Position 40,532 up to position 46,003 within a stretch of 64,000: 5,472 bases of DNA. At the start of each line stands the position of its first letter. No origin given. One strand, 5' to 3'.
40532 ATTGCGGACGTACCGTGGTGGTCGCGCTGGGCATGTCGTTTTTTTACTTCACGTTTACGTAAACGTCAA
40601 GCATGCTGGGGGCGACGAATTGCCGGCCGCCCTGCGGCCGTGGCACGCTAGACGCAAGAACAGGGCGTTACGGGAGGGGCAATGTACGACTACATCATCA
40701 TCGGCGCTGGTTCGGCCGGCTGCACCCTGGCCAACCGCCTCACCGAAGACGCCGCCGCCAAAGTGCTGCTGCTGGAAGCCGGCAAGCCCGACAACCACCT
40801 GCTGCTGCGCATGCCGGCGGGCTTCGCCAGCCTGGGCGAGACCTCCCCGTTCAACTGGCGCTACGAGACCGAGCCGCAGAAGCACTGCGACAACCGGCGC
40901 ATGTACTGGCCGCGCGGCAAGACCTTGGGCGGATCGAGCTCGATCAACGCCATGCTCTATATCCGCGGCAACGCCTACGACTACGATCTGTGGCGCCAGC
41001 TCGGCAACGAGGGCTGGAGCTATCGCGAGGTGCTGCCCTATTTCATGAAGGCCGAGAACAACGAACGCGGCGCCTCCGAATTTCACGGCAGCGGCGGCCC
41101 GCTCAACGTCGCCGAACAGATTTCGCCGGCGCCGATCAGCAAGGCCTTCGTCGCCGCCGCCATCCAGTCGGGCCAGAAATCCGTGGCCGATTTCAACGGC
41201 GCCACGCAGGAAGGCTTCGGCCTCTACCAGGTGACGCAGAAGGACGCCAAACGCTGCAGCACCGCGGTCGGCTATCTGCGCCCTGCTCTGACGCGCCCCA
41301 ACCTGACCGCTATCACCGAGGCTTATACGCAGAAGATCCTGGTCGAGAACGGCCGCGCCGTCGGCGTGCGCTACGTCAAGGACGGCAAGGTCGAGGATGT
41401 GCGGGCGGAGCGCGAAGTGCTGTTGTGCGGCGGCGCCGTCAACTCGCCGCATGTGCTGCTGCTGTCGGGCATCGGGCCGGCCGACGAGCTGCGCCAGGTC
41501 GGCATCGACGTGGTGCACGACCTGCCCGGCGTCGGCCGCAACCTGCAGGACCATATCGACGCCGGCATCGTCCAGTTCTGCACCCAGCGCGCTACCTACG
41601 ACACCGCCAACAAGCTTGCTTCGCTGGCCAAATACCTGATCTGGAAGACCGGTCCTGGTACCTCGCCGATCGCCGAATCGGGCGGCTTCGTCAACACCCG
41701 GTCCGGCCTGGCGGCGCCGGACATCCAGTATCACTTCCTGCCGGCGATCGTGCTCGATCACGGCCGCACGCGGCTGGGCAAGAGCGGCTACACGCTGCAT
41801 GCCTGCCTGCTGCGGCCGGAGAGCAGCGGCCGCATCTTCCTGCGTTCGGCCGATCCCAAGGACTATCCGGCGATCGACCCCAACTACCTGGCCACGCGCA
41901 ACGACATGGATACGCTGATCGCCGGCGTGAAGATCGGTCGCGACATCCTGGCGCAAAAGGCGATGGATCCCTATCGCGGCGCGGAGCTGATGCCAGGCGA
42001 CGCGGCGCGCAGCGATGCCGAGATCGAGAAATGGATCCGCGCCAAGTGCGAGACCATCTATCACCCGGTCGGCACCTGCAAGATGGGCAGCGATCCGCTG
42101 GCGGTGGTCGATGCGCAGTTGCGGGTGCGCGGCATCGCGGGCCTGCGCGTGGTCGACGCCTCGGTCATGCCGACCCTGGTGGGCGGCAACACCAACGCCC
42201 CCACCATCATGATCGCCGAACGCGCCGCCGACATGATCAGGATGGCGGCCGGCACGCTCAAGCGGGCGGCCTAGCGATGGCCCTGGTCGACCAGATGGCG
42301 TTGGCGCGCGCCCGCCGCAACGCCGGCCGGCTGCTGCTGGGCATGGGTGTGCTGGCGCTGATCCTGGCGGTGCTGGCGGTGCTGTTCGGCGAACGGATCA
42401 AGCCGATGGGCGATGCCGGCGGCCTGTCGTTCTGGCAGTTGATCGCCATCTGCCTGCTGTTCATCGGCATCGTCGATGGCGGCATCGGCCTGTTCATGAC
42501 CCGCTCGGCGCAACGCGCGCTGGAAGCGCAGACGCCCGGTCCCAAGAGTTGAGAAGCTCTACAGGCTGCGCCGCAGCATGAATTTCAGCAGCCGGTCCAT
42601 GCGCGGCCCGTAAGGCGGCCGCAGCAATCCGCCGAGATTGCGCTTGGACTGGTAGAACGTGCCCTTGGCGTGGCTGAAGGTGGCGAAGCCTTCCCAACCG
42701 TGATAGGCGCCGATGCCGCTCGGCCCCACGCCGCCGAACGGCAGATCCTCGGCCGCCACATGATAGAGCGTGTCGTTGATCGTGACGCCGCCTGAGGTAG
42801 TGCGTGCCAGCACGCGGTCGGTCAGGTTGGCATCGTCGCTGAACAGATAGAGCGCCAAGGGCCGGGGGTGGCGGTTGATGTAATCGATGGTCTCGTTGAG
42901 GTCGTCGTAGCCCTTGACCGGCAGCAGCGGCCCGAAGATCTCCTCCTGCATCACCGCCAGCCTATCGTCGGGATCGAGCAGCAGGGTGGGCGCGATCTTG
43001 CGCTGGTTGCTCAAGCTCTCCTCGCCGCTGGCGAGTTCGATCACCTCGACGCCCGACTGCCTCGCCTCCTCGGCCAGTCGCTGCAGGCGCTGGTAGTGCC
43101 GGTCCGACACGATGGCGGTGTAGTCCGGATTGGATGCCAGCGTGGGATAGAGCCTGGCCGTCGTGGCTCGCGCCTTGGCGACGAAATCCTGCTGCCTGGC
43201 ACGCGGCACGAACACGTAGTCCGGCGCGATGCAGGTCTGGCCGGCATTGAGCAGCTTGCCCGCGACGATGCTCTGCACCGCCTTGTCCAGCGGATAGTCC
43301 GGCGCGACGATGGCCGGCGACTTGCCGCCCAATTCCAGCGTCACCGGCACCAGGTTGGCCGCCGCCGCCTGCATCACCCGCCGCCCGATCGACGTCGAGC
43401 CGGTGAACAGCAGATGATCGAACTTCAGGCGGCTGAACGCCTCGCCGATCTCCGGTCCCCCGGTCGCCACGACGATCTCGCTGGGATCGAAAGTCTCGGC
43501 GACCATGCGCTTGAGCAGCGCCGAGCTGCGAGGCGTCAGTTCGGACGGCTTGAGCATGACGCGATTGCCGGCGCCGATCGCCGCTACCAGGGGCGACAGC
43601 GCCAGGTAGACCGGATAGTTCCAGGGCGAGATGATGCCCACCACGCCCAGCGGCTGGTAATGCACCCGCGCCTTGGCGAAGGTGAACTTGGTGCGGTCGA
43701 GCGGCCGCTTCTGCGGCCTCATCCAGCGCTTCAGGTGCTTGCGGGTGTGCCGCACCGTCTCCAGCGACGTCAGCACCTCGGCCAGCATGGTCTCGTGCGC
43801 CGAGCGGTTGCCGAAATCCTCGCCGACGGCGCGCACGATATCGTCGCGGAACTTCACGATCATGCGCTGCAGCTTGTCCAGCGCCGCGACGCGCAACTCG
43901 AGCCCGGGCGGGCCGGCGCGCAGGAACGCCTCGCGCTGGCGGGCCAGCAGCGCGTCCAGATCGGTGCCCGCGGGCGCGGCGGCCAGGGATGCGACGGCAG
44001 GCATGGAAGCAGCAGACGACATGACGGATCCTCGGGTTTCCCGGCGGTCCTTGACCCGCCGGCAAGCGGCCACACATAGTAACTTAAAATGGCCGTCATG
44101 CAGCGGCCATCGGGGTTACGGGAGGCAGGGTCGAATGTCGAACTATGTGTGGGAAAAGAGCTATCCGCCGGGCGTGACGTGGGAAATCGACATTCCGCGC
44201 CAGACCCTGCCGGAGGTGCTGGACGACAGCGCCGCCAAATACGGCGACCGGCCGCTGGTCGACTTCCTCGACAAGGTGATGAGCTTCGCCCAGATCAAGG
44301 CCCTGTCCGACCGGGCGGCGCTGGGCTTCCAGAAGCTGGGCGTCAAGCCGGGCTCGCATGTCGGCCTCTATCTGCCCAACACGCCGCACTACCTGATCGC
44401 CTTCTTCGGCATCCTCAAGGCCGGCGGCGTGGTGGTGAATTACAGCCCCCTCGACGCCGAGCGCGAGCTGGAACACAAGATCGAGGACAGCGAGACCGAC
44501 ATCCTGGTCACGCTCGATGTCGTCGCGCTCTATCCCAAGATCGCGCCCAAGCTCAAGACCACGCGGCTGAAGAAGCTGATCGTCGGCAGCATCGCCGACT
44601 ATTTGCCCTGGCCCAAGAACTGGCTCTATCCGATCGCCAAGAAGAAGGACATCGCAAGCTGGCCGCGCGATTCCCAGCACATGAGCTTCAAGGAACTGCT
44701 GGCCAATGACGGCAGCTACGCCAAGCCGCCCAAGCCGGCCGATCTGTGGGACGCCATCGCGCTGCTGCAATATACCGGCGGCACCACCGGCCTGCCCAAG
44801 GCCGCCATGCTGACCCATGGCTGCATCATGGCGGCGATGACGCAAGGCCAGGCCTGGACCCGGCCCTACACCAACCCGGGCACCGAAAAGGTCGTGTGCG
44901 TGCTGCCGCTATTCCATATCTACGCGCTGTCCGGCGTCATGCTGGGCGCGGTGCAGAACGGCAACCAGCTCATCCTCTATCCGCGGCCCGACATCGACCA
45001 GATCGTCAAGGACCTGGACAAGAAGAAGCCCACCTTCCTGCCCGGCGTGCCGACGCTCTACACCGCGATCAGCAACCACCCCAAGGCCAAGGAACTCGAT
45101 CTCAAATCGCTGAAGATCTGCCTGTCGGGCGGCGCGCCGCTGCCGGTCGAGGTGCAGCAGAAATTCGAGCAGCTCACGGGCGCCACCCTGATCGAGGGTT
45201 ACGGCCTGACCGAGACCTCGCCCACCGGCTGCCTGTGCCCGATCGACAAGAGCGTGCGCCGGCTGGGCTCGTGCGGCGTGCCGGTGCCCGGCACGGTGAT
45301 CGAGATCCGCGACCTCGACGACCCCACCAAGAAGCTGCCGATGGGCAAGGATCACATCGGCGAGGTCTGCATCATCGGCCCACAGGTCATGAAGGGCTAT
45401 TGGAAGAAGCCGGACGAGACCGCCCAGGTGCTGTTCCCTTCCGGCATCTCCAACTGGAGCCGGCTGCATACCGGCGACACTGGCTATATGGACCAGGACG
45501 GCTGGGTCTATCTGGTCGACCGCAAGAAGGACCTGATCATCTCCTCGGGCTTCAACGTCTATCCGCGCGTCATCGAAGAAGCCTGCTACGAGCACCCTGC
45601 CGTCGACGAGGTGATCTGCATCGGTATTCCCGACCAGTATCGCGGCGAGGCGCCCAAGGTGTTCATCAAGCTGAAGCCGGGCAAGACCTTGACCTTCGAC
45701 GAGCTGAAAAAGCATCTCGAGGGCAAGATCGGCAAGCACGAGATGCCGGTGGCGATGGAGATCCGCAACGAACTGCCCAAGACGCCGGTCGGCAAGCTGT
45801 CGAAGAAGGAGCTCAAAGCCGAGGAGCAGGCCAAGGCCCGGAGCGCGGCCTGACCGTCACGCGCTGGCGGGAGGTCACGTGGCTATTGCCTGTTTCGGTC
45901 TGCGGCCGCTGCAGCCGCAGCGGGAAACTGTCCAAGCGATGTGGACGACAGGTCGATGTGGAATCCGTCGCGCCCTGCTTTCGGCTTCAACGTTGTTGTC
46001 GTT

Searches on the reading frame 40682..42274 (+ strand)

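Call 6: search_protein_families(library=pfam, proteins=[window:40682-42274:+], max_evalue=0.001)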
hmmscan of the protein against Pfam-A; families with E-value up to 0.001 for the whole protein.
window:40682-42274:+ (530 aa): 6 families
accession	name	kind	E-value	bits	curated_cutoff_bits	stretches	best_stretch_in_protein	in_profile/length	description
PF00732.25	GMC_oxred_N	-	1.9e-55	188.5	23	1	2-292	1-217/218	GMC oxidoreductase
PF05199.19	GMC_oxred_C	-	1.8e-41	142.4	24.6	1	379-512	1-139/139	GMC oxidoreductase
PF00890.30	FAD_binding_2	-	7.7e-06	25.8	20.4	0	3-36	1-33/414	FAD binding domain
PF05834.18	Lycopene_cycl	-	0.00015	21.4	23.4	1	3-35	1-34/380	Lycopene cyclase protein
PF07992.20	Pyr_redox_2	-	0.00028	20.8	26.1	0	2-39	1-35/291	Pyridine nucleotide-disulphide oxidoreductase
PF01266.30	DAO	-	0.00093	19.2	27.9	0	3-37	1-35/353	FAD dependent oxidoreductase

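Call 77: search_protein_families(library=ncbifam, proteins=[window:40682-42271:+], max_evalue=1e-30)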
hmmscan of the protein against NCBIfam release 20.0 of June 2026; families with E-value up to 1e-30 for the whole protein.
window:40682-42271:+ (530 aa): 4 families
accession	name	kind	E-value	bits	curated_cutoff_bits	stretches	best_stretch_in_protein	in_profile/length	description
NF002550.0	PRK02106.1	subfamily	2.4e-208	693.2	605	1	2-522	6-536/563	choline dehydrogenase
TIGR01810.1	betA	equivalog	3.2e-174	580.5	732.1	1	3-520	1-527/532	choline dehydrogenase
TIGR03970.1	mycofact_MftG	equivalog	1.3e-104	350.9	387.45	1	3-296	2-296/487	mycofactocin dehydrogenase MftG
TIGR04542.1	GMC_mycofac_2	equivalog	6.3e-35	121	400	0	3-270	1-243/425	mycofactocin system GMC family oxidoreductase MftG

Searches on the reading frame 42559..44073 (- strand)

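Call 6: search_protein_families(library=pfam, proteins=[window:42559-44073:-], max_evalue=0.001)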
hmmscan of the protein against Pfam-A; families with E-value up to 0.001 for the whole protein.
window:42559-44073:- (504 aa): 1 family
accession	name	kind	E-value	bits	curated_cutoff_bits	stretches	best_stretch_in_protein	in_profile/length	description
PF00171.27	Aldedh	-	1.5e-89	301.1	23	1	37-470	29-459/461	Aldehyde dehydrogenase family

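Call 77: search_protein_families(library=ncbifam, proteins=[window:42559-44070:-], max_evalue=1e-30)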
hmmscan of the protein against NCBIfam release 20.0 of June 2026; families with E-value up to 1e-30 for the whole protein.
window:42559-44070:- (503 aa): 32 families (the best 25 are shown)
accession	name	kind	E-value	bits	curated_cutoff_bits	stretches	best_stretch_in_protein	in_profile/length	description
NF045701.1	BenzalDHMdlD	equivalog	2.6e-103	346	550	1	36-470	7-431/436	NAD(P)-dependent benzaldehyde dehydrogenase MdlD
NF006916.0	PRK09407.1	equivalog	4.1e-74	250.1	521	1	24-475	45-494/526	succinic semialdehyde dehydrogenase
NF010000.0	PRK13473.1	subfamily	1.3e-61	208.7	615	1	28-468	32-467/475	aminobutyraldehyde dehydrogenase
NF009725.0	PRK13252.1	equivalog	5.4e-58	196.6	593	1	85-471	93-477/488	betaine-aldehyde dehydrogenase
TIGR01804.1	BADH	equivalog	1.8e-57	194.9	668.6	1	132-468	125-466/467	betaine-aldehyde dehydrogenase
TIGR01780.1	SSADH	subfamily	3e-55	187.9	646.35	1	60-466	43-445/448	succinate-semialdehyde dehydrogenase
TIGR04284.1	aldehy_Rv0768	hypoth_equivalog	9.3e-55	186.5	775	1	28-469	29-474/480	aldehyde dehydrogenase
TIGR03216.1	OH_muco_semi_DH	equivalog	7e-53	179.9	693.25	1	136-463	135-469/481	2-hydroxymuconic semialdehyde dehydrogenase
NF045736.1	PaDhStyDRhodo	equivalog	4e-52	177.3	800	1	60-464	65-468/479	phenylacetaldehyde dehydrogenase StyD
TIGR02299.1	HpaE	equivalog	8.4e-52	176.3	638.35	1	30-469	32-472/488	5-carboxymethyl-2-hydroxymuconate semialdehyde dehydrogenase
NF045735.1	PaDhStyDPseudo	equivalog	5.2e-51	173.8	850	1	133-466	139-474/483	phenylacetaldehyde dehydrogenase StyD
NF040648.1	lactal_redase_Meth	equivalog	3.1e-49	168.3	650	1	64-454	61-443/463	lactaldehyde dehydrogenase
NF050026.1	AcaldDHExaC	equivalog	5.2e-49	167.2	900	1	91-455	107-475/503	acetaldehyde dehydrogenase ExaC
NF007497.0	PRK10090.1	equivalog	1.6e-48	165.7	500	1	136-474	138-478/480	aldehyde dehydrogenase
NF006992.0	PRK09457.1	subfamily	5.6e-45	153.9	514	1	35-452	36-449/487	succinylglutamate-semialdehyde dehydrogenase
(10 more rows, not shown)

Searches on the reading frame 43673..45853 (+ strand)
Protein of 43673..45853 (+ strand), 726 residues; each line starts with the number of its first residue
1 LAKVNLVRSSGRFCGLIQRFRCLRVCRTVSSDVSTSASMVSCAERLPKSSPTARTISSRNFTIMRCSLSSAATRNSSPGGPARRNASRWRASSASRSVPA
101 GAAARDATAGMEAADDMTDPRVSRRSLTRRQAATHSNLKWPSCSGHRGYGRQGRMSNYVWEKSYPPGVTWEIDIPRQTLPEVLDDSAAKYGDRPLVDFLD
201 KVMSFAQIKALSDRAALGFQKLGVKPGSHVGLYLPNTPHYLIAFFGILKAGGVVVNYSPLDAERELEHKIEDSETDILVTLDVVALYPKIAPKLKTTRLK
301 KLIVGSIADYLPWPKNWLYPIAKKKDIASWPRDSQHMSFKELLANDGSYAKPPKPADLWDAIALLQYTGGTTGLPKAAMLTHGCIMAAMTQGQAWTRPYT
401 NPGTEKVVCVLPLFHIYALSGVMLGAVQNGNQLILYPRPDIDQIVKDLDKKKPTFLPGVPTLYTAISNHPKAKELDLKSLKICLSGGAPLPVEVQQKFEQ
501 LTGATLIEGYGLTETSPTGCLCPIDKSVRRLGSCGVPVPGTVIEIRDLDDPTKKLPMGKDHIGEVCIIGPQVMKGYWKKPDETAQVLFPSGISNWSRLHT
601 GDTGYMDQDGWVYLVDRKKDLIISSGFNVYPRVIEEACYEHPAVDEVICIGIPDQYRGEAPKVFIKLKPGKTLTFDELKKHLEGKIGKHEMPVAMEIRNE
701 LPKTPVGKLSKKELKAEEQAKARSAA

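Call 6: search_protein_families(library=pfam, proteins=[window:43673-45853:+], max_evalue=0.001)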
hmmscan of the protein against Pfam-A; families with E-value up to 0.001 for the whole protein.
window:43673-45853:+ (726 aa): 2 families
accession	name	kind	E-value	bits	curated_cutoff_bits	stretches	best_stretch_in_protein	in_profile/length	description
PF00501.34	AMP-binding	-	3.5e-90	303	29.9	1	184-577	2-384/384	AMP-binding enzyme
PF13193.12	AMP-binding_C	-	2.1e-17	64.2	24.5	1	634-708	2-76/76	AMP-binding enzyme C-terminal domain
